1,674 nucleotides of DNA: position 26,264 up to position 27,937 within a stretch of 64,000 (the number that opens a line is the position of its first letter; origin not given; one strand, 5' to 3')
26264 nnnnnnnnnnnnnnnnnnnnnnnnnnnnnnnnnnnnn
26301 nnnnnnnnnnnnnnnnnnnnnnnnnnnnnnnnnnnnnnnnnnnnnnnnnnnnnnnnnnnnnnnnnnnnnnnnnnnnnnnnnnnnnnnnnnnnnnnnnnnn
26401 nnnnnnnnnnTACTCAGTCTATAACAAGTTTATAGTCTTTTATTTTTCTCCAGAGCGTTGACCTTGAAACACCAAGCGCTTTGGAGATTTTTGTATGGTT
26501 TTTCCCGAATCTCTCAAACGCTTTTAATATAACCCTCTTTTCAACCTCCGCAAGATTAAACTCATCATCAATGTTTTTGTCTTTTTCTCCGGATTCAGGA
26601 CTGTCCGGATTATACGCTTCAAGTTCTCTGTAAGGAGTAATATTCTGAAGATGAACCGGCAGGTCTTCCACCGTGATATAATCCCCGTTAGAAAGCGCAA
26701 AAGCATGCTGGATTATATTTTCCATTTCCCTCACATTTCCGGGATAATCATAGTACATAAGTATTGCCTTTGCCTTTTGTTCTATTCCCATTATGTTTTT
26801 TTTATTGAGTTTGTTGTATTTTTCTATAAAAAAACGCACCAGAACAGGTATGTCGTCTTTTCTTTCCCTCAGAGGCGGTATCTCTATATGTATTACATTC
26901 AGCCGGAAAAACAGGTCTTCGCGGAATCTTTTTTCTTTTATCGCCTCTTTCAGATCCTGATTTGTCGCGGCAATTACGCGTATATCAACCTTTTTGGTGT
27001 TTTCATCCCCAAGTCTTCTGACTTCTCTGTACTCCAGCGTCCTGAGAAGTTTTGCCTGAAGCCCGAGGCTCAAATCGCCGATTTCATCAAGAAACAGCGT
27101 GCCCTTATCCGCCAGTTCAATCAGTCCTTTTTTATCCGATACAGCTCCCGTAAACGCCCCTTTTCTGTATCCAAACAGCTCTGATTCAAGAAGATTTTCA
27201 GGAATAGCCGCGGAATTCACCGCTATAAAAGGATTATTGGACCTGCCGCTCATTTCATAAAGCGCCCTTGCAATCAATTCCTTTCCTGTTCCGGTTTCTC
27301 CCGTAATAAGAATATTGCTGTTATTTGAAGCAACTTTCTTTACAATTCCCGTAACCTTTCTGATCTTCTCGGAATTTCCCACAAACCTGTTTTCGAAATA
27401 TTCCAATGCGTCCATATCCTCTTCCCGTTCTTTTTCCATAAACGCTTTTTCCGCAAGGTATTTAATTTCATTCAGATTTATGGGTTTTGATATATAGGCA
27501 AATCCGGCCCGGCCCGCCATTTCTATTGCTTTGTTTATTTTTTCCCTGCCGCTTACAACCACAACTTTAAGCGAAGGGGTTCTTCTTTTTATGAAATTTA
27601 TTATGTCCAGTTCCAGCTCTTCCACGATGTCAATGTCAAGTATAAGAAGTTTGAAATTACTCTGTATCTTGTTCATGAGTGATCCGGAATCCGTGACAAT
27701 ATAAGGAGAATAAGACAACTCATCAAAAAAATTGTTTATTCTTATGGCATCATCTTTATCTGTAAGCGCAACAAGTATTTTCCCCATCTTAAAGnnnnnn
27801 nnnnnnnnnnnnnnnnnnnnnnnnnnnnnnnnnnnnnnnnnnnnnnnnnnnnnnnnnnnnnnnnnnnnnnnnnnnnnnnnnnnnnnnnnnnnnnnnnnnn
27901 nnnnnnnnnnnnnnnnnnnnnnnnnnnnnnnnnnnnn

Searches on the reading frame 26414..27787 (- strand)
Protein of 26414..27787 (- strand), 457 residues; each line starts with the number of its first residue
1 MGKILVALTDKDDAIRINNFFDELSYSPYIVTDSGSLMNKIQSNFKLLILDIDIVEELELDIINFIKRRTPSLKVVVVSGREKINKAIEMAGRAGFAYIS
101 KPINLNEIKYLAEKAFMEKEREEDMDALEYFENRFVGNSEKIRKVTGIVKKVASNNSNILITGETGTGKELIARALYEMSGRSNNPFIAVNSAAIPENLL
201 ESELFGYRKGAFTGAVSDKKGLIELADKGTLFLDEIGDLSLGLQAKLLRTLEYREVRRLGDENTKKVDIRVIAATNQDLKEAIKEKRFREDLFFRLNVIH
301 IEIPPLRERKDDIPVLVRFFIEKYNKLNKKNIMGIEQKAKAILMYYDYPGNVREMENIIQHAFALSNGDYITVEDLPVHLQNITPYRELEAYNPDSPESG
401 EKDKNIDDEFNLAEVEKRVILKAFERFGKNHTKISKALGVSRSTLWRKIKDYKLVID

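Call 44: search_protein_families(library=pfam, proteins=[window:26414-27787:-], max_evalue=0.001)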
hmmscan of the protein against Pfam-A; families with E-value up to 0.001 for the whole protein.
window:26414-27787:- (457 aa): 13 families
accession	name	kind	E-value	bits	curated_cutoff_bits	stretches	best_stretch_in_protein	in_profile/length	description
PF00158.32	Sigma54_activat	-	3.9e-71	238.6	20.2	1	136-302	2-168/168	Sigma-54 interaction domain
PF25601.1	AAA_lid_14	-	2.7e-25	88.4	27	1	307-385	1-79/87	AAA+ ATPase lid domain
PF14532.12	Sigma54_activ_2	-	1.1e-23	84.5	25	1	136-306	1-138/138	Sigma-54 interaction domain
PF02954.25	HTH_8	-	2.1e-10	40.6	22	1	412-452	2-42/42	Bacterial regulatory protein, Fis family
PF07724.20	AAA_2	-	2.8e-07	31.2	27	1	156-288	3-136/166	AAA domain (Cdc48 subfamily)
PF00072.30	Response_reg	-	2.9e-07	31.1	30.2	1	16-109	13-107/111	Response regulator receiver domain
PF01078.27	Mg_chelatase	-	1.1e-06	28.7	20.3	0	214-276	93-157/207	Magnesium chelatase, subunit ChlI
PF07728.20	AAA_5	-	1.5e-06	28.7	22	1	158-277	1-123/139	AAA domain (dynein-related subfamily)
PF13384.12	HTH_23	-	7.8e-06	26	24.6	1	413-452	3-41/50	Homeodomain-like domain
PF00004.35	AAA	-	1.7e-05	25.7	21.2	1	159-295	1-130/131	ATPase family associated with various cellular activities (AAA)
PF18024.7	HTH_50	-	3.1e-05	24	27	1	412-454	8-49/50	Helix-turn-helix domain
PF13191.12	AAA_16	-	0.00046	21.2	32.6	0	134-183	1-51/167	AAA ATPase domain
PF12775.13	AAA_7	-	0.00079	19.4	25.8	0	131-201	9-83/181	P-loop containing dynein motor region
